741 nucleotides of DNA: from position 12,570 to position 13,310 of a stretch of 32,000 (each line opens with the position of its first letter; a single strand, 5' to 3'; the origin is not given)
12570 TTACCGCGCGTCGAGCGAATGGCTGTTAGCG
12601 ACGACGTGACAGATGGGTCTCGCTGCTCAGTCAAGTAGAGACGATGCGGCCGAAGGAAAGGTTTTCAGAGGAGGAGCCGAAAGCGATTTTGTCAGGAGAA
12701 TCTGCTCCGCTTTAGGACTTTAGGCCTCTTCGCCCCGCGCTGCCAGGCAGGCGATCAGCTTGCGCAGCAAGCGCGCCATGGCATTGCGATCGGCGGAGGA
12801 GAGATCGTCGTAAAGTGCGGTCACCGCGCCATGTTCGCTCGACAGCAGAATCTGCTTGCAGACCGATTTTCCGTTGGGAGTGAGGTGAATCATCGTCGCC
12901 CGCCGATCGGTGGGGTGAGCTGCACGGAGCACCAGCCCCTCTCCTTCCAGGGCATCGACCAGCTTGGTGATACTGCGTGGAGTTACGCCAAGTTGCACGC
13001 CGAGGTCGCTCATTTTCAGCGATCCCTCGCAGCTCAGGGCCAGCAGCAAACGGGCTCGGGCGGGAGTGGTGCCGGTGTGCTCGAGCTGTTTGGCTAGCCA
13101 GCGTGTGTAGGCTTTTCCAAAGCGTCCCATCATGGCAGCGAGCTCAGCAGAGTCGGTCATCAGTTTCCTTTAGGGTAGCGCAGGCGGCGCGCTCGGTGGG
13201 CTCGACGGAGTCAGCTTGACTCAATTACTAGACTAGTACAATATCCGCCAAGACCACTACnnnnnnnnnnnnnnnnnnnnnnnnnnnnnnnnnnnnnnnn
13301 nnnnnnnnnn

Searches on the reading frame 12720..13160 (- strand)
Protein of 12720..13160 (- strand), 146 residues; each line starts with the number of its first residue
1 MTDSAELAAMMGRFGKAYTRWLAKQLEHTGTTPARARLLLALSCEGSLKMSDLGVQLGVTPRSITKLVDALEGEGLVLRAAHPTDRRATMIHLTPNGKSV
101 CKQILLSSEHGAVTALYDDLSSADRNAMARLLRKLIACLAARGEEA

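Call 3: search_protein_families(library=pfam, proteins=[window:12720-13160:-], max_evalue=0.01)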
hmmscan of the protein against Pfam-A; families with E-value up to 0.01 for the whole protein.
window:12720-13160:- (146 aa): 4 families
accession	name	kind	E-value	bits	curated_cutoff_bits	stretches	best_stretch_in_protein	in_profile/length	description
PF01047.28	MarR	-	7.1e-13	48.7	24.6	1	32-88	2-58/59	MarR family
PF12802.13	MarR_2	-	1.4e-08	35.2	27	1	30-88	2-61/61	MarR family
PF13463.12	HTH_27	-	0.00016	22.3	22.2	1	48-97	19-68/68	Winged helix DNA-binding domain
PF17940.6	TetR_C_31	-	0.0081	16.7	27.4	0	4-43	37-78/107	Tetracyclin repressor-like, C-terminal domain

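Call 4: search_protein_families(library=ncbifam, proteins=[window:12720-13160:-], max_evalue=0.01)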
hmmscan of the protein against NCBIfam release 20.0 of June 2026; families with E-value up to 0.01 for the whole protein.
window:12720-13160:- (146 aa): 15 families
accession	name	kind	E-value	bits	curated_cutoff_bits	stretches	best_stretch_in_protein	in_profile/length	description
NF041230.1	BagL_FevM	exception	1.1e-10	41.7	230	1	11-101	20-108/145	MarR family transcriptional regulator BagL/FevM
NF008122.0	PRK10870.1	equivalog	1.2e-10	41.3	157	1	40-139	64-162/176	transcriptional repressor MprA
NF008565.1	PRK11512.1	equivalog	1.4e-10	41.3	240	1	19-136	26-143/144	multiple antibiotic resistance transcriptional regulator MarR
NF052438.1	TransRegRv0880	equivalog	2e-10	40.6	220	1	39-128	40-128/143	Rv0880 family HTH-type transcriptional regulator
TIGR02337.1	HpaR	equivalog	4.8e-10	39.4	121.2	1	26-131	21-125/130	homoprotocatechuate degradation operon regulator HpaR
NF045593.1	bilirub_TF_BilQ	equivalog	1.9e-09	37.3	125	1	8-136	5-132/135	bilirubin utilization transcriptional regulator BilQ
TIGR04472.1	reg_rSAM_mob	hypoth_equivalog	3.8e-06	27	240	1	33-122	31-119/141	radical SAM mobile pair system MarR family transcriptional regulator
NF002926.0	PRK03573.1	equivalog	4.5e-06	26.6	120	1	52-135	51-133/144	transcriptional regulator SlyA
NF038251.1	AdcR_fam_Zn_TF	equivalog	1.4e-05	25.3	175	1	39-135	41-139/143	zinc-dependent MarR family transcriptional regulator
NF053777.1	Saro0803TransReg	equivalog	1.8e-05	24.5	200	1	22-106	26-110/140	Saro_0803 family transcriptional regulator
NF050133.1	TransRegFabT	equivalog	2.7e-05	24.5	200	1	48-139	44-134/138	fatty acid biosynthesis transcriptional regulator FabT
NF052638.1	TransRegOhrRVib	equivalog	0.00013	21.7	200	1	38-103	42-107/141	transcriptional regulator OhrR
NF045919.1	HphnlacHdxRed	equivalog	0.00016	20.9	340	1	10-137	189-308/309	p-hydroxyphenylacetate 3-hydroxylase reductase component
NF033788.1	HTH_metalloreg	subfamily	0.0028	17.4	55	1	33-79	11-57/77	metalloregulator ArsR/SmtB family transcription factor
NF003025.0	PRK03902.1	equivalog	0.0073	16.3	138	0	45-105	20-74/142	transcriptional regulator MntR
